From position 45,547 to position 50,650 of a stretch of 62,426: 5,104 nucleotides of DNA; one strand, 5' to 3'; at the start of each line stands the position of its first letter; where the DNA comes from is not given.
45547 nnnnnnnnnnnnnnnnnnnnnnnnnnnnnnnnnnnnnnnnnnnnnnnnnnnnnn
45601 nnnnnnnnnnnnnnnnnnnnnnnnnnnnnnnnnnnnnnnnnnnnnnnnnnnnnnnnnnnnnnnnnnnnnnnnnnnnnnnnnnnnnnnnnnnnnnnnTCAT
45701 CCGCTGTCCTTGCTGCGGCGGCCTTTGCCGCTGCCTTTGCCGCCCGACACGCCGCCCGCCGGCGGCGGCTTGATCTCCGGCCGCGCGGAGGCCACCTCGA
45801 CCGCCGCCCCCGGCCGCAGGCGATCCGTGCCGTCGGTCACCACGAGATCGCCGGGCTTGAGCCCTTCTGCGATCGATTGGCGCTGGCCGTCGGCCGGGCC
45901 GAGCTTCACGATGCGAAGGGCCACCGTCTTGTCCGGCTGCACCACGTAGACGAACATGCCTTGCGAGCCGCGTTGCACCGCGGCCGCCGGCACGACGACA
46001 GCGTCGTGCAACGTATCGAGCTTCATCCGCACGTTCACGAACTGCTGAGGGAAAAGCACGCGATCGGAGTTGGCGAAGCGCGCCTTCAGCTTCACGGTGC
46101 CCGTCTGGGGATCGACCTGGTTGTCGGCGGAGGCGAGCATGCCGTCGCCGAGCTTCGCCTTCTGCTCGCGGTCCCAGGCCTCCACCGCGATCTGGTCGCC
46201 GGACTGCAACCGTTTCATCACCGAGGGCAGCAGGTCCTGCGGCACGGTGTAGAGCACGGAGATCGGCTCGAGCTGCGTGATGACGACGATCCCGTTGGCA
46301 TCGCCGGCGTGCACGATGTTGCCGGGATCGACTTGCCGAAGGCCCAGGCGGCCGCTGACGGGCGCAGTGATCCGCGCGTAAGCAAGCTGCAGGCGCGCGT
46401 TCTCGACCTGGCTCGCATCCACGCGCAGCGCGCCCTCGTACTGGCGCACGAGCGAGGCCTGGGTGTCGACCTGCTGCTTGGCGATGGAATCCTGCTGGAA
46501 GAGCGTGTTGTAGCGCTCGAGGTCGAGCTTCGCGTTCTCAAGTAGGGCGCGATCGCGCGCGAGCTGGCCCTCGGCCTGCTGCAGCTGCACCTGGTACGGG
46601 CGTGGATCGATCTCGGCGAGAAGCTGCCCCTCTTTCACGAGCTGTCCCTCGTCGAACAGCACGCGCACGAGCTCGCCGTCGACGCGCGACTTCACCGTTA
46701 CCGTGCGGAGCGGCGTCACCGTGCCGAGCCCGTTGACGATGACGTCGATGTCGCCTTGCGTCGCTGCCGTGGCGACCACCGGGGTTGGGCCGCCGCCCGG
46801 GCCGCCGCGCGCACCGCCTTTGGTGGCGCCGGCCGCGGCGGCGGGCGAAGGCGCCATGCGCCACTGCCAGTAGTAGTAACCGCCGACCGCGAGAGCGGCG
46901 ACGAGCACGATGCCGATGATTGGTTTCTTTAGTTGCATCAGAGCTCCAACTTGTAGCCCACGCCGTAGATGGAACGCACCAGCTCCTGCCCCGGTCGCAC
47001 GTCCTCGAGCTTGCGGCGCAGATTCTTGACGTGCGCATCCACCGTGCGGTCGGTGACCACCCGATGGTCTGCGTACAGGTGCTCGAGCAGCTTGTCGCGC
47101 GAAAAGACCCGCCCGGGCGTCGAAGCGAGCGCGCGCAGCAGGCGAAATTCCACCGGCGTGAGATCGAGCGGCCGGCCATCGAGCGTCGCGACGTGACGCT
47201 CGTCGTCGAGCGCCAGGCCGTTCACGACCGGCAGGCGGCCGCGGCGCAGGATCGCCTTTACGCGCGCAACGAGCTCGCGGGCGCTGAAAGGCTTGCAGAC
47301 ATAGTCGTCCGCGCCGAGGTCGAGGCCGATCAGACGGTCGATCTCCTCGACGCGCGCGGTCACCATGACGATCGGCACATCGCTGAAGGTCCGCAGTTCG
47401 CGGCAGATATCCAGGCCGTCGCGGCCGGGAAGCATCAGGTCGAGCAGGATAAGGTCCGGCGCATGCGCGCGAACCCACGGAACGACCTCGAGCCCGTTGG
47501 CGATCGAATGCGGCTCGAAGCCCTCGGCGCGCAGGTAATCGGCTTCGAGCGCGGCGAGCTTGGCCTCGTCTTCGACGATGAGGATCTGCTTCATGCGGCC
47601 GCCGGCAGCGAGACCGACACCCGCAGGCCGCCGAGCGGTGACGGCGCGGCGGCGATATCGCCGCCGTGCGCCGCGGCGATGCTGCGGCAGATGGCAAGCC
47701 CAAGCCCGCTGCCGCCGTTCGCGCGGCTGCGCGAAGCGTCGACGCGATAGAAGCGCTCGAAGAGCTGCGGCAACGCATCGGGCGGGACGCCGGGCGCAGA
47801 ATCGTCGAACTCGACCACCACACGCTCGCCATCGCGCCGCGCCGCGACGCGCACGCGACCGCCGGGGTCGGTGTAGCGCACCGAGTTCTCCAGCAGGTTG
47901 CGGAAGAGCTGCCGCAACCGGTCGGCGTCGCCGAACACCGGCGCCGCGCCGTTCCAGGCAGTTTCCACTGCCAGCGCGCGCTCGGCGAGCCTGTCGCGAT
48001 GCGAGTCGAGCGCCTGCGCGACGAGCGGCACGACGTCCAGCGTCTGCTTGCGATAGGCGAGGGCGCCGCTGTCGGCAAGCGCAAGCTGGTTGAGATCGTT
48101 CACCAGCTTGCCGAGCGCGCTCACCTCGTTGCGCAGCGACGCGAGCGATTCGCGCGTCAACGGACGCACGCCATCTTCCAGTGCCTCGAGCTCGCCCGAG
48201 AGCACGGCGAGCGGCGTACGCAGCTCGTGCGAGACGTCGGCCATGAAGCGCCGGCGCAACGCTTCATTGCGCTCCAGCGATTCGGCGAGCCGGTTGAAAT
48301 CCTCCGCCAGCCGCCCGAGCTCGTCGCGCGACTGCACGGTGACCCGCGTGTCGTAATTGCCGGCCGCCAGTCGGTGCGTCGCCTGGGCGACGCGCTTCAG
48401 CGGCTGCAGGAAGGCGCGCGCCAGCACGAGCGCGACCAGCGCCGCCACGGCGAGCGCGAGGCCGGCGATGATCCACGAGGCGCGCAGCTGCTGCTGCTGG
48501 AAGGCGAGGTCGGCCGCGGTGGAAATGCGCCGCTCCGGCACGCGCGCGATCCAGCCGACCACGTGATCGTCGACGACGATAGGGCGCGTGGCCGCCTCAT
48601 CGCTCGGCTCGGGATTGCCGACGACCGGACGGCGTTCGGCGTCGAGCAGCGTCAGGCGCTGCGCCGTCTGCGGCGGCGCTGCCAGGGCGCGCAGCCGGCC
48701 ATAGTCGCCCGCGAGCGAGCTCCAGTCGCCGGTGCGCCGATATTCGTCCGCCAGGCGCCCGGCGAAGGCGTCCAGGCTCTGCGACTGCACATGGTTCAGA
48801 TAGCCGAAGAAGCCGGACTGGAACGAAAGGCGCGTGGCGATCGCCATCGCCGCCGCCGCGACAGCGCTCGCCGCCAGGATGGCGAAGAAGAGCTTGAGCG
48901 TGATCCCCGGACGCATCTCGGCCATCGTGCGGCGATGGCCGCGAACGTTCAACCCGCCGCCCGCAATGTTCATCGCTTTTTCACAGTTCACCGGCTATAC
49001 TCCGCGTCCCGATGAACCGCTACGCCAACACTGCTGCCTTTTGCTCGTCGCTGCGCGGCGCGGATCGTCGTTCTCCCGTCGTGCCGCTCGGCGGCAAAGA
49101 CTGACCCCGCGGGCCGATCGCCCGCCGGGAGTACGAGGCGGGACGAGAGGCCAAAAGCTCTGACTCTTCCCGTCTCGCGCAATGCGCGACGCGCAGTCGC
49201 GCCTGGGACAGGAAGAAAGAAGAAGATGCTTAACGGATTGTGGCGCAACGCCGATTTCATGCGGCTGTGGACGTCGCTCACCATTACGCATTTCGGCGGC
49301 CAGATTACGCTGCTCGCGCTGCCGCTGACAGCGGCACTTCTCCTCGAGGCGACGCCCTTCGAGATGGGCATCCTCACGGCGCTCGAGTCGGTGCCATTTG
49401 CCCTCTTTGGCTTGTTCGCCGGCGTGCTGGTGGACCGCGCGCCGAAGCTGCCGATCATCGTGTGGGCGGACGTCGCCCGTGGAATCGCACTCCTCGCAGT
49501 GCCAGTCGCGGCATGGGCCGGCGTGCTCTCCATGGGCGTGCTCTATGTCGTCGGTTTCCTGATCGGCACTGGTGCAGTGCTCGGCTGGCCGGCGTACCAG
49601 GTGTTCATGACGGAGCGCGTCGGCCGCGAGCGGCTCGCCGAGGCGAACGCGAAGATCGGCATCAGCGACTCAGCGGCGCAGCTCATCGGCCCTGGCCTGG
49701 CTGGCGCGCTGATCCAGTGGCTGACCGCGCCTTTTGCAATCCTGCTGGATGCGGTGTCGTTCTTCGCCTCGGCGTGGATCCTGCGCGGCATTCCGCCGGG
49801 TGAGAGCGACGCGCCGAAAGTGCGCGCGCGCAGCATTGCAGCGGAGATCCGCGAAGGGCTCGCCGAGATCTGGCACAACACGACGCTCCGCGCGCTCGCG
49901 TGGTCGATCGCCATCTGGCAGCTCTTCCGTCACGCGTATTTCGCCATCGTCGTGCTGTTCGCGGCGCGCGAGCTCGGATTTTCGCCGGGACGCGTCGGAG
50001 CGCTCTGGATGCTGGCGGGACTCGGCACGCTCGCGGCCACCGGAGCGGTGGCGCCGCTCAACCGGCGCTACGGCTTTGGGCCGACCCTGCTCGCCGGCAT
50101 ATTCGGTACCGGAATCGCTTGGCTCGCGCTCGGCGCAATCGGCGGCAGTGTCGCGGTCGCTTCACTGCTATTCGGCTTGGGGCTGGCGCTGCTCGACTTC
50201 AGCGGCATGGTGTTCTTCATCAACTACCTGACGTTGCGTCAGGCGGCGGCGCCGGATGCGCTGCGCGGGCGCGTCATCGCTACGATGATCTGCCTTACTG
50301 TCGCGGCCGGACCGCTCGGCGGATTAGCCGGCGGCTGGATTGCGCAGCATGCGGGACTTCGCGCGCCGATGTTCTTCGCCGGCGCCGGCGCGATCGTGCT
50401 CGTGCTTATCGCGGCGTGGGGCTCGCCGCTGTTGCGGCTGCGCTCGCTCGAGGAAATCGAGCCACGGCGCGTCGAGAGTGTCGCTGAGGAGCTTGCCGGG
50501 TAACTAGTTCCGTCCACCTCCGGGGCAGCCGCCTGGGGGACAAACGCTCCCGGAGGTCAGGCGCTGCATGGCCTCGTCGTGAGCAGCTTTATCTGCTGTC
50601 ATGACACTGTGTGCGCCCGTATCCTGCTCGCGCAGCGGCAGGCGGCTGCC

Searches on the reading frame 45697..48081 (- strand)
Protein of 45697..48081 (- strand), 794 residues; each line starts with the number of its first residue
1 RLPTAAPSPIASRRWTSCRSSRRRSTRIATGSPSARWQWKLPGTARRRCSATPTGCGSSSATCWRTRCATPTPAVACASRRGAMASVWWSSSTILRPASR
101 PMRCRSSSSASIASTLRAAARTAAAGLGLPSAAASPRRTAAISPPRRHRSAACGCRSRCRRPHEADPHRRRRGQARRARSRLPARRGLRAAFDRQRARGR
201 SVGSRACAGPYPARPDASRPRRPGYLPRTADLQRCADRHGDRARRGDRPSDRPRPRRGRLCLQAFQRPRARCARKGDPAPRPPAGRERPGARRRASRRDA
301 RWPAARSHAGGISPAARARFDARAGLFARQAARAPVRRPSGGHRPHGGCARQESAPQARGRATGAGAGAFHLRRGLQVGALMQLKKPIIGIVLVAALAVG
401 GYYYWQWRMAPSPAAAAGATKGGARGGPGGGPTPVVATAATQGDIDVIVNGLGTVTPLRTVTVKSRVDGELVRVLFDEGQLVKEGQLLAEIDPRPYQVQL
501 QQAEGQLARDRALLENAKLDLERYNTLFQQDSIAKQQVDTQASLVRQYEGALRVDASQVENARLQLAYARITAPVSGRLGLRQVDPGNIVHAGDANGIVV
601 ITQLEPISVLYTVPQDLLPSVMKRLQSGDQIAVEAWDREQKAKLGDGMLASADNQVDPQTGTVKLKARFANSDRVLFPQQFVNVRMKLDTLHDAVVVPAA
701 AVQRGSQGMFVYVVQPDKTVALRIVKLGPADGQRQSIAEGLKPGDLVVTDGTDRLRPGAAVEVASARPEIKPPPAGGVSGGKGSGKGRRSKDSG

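Call 51: search_protein_families(library=pfam, proteins=[window:45697-48081:-], max_evalue=0.00001)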
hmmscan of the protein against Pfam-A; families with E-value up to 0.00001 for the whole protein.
window:45697-48081:- (794 aa): 3 families
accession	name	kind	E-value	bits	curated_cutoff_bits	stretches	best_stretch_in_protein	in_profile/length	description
PF16576.10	HlyD_D23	-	4.9e-10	39.5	30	1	459-682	18-214/214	Barrel-sandwich domain of CusB or HlyD membrane-fusion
PF13437.12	HlyD_3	-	3.8e-08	34.5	22.2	0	571-672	2-96/106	HlyD family secretion protein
PF13533.13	Biotin_lipoyl_2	-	3.3e-07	30.4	29.8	1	461-492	1-32/32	Biotin-lipoyl like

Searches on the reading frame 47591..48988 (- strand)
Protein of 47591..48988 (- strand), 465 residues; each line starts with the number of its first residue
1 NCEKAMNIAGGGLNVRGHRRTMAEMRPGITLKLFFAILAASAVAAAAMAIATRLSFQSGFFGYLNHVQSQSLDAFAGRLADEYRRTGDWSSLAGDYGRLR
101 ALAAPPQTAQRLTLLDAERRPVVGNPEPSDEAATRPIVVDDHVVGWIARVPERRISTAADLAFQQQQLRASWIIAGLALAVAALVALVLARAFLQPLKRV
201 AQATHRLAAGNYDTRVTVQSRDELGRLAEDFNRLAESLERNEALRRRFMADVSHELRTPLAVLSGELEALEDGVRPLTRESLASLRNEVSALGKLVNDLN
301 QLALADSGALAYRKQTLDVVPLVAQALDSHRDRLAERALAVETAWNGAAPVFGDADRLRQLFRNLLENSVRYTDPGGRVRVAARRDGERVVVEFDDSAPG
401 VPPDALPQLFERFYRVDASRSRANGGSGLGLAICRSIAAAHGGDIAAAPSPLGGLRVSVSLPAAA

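Call 51: search_protein_families(library=pfam, proteins=[window:47591-48988:-], max_evalue=0.00001)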
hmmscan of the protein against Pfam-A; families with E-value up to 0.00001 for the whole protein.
window:47591-48988:- (465 aa): 3 families
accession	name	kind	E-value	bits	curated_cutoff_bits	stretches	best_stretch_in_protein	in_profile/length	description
PF02518.31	HATPase_c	-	1.9e-28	99.5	26.4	1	353-464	1-110/111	Histidine kinase-, DNA gyrase B-, and HSP90-like ATPase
PF00672.30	HAMP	-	3.1e-18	66.3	25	1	188-239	1-52/53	HAMP domain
PF00512.31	HisKA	-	6.2e-16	58.6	26.9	1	245-308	2-66/66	His Kinase A (phospho-acceptor) domain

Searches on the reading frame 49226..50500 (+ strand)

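Call 51: search_protein_families(library=pfam, proteins=[window:49226-50500:+], max_evalue=0.00001)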
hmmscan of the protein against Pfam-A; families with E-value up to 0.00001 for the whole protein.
window:49226-50500:+ (425 aa): 2 families
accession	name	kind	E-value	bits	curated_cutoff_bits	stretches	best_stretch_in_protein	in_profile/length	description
PF07690.21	MFS_1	-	4.5e-29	101.9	33.4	2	14-355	1-336/347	Major Facilitator Superfamily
PF05977.19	MFS_3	-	2e-17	63.3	27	1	7-410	8-400/524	Transmembrane secretion effector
